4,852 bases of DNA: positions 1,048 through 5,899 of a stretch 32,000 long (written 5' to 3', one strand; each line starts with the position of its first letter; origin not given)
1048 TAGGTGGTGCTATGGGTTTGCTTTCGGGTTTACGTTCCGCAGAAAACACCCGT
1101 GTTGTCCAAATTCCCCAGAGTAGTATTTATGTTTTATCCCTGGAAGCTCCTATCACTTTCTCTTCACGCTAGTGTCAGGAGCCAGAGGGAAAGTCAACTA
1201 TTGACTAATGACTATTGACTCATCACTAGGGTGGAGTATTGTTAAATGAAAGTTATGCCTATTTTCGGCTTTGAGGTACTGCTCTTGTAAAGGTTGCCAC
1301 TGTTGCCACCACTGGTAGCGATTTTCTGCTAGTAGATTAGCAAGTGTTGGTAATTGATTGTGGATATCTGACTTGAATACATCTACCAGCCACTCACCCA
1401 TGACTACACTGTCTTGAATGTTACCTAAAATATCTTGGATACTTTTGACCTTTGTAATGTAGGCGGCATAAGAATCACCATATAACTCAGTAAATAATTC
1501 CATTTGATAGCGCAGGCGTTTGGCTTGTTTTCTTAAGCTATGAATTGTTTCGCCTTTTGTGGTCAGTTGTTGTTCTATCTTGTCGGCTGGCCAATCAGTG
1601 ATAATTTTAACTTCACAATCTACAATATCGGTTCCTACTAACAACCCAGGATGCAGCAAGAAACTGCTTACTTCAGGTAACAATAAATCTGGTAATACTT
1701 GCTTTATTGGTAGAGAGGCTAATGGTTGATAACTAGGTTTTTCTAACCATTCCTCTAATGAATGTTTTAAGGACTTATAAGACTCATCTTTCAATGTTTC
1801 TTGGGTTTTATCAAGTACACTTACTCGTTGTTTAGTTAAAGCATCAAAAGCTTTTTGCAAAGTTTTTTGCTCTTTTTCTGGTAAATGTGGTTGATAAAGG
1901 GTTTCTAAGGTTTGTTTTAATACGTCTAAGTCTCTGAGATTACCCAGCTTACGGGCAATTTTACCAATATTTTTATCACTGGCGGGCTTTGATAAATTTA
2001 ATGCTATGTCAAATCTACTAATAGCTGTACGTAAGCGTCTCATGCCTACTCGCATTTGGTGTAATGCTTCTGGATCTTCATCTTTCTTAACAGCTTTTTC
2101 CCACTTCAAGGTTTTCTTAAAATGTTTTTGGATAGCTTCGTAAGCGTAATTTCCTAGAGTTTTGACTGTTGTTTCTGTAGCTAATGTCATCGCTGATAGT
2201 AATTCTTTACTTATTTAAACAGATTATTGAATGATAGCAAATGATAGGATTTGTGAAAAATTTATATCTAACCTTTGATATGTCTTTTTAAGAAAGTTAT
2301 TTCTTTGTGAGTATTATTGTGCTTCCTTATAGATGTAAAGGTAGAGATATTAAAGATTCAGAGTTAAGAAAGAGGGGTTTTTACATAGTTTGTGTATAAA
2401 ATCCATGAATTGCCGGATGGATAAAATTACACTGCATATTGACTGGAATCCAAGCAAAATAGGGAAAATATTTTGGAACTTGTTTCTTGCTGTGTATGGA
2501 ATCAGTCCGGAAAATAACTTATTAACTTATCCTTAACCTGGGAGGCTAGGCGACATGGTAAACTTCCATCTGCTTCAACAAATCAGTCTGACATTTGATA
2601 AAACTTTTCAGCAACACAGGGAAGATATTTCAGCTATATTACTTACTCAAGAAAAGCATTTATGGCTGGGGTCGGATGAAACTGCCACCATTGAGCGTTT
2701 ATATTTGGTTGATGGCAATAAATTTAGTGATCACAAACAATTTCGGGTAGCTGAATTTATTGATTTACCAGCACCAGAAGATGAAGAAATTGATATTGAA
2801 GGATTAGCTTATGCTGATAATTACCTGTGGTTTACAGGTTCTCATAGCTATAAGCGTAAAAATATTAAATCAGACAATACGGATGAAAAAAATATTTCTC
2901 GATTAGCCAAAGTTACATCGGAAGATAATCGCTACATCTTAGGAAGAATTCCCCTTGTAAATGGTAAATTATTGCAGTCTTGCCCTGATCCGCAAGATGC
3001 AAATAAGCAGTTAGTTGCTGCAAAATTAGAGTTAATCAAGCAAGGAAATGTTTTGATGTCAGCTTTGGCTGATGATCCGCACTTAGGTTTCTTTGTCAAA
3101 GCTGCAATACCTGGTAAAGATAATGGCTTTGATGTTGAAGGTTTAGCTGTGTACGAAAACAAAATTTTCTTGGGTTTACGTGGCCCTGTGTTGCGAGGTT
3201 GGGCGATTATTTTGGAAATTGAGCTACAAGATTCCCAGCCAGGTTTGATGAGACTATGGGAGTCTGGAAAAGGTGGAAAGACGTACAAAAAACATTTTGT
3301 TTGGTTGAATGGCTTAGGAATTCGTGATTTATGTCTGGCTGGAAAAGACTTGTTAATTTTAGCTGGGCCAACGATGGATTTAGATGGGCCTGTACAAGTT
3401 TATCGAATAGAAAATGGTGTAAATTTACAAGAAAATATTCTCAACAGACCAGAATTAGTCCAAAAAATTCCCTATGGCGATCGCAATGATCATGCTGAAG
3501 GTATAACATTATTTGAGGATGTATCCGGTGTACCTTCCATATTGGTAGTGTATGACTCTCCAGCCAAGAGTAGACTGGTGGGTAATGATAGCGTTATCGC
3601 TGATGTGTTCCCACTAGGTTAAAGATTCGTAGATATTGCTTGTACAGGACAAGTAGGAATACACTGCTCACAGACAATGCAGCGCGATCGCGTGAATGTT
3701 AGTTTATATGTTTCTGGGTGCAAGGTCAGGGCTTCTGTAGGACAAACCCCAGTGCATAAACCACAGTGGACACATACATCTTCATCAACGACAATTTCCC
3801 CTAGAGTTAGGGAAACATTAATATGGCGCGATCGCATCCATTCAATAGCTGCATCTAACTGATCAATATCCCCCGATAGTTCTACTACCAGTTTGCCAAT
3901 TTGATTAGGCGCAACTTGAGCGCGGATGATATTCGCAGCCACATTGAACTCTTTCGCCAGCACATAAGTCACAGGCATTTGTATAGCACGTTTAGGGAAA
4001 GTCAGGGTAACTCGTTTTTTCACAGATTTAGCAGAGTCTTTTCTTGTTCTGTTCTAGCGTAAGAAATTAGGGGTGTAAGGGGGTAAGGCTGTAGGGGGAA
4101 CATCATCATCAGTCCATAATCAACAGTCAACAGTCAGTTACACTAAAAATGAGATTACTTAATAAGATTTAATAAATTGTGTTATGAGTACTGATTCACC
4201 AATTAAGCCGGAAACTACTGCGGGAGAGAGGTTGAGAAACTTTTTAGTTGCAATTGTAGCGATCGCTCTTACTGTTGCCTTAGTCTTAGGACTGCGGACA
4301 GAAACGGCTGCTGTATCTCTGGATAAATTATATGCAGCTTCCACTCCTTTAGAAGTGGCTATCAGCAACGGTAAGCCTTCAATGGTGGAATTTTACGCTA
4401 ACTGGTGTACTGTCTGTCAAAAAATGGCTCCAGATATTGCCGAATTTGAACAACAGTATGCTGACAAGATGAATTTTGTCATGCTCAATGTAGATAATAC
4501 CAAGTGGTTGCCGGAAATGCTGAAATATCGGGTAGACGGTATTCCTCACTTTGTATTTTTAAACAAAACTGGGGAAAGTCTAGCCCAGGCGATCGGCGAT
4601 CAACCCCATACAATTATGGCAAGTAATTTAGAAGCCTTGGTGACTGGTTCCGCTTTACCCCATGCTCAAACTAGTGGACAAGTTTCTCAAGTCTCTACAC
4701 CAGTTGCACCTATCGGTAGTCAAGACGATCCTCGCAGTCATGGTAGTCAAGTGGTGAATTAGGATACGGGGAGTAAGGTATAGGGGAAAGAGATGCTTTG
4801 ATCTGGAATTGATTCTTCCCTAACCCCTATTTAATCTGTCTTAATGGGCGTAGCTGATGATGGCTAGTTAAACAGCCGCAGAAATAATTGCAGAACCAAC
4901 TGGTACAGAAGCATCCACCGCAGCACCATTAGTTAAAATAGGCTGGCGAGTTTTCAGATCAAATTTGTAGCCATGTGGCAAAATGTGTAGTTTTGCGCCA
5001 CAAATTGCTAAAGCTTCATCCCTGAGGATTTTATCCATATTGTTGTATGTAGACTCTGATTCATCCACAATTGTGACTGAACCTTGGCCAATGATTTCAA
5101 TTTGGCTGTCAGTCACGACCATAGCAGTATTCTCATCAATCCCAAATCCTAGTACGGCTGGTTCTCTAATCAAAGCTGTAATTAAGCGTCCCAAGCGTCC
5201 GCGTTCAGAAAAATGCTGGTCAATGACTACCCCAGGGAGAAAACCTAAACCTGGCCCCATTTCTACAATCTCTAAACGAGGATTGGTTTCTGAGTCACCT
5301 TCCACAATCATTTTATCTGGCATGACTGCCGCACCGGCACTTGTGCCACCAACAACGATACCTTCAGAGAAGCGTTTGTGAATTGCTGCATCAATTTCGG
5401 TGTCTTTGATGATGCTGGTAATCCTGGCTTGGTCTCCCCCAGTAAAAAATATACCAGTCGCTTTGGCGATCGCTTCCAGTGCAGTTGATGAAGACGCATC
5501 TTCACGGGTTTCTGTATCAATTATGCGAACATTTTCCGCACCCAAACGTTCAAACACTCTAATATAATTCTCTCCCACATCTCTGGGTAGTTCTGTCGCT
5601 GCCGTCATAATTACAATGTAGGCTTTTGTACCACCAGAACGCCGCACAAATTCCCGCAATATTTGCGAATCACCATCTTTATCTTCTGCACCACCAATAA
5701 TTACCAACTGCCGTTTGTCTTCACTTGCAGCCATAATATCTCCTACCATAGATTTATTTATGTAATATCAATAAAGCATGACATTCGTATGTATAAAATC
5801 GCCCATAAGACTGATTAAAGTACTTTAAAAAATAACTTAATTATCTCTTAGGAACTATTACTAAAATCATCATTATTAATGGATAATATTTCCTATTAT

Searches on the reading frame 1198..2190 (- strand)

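Call 78: search_protein_families(library=pfam, proteins=[window:1198-2190:-], max_evalue=0.001)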
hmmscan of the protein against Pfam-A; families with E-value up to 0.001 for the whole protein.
window:1198-2190:- (330 aa): 1 family
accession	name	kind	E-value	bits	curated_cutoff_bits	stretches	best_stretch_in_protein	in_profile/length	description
PF05235.19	CHAD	-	1.7e-64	218.4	25.6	1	19-268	2-227/228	CHAD domain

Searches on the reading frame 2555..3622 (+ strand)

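Call 78: search_protein_families(library=pfam, proteins=[window:2555-3622:+], max_evalue=0.001)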
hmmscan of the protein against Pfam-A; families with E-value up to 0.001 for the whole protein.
window:2555-3622:+ (355 aa): 1 family
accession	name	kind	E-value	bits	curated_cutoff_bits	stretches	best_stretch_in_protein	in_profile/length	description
PF12275.14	DUF3616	-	3.7e-142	474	20.6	1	24-350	1-327/327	Protein of unknown function (DUF3616)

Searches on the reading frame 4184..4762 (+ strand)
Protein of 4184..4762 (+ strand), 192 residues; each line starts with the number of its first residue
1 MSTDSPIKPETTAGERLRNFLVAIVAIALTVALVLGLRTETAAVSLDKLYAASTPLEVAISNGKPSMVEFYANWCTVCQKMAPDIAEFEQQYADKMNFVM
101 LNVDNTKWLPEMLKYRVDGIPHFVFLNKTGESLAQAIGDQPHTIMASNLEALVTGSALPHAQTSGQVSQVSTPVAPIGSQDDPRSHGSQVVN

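Call 78: search_protein_families(library=pfam, proteins=[window:4184-4762:+], max_evalue=0.001)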
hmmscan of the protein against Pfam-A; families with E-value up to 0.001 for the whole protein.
window:4184-4762:+ (192 aa): 7 families
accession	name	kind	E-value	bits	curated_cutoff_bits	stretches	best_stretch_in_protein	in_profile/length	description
PF00085.26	Thioredoxin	-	5.7e-18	65.3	23.5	1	59-148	13-100/103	Thioredoxin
PF13098.12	Thioredoxin_2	-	3.1e-10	40.8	27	1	60-145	2-100/104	Thioredoxin-like domain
PF13899.12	Thioredoxin_7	-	5.2e-10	39.8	27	1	56-127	10-82/83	Thioredoxin-like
PF08534.16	Redoxin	-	3.4e-08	33.8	26.6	1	46-140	11-105/148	Redoxin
PF13905.12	Thioredoxin_8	-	5.3e-08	33.5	27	1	63-106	1-46/94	Thioredoxin-like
PF00578.27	AhpC-TSA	-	1.6e-05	25.3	26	1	61-107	23-71/124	AhpC/TSA family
PF14595.12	Thioredoxin_9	-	0.00048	20.5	25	1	64-143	42-120/129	Thioredoxin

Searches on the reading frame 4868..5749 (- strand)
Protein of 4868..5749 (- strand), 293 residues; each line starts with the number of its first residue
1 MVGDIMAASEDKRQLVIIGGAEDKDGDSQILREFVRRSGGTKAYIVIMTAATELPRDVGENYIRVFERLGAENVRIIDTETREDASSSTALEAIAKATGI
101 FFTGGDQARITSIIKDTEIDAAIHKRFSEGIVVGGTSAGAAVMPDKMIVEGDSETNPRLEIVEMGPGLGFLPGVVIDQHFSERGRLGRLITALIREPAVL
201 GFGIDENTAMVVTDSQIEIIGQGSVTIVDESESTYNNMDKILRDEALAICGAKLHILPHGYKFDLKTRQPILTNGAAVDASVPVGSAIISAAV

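Call 78: search_protein_families(library=pfam, proteins=[window:4868-5749:-], max_evalue=0.001)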
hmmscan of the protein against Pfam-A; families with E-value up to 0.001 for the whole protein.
window:4868-5749:- (293 aa): 1 family
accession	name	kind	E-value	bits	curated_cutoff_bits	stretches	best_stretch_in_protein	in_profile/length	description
PF03575.23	Peptidase_S51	-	1e-21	78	23.9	1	15-220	1-206/206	Peptidase family S51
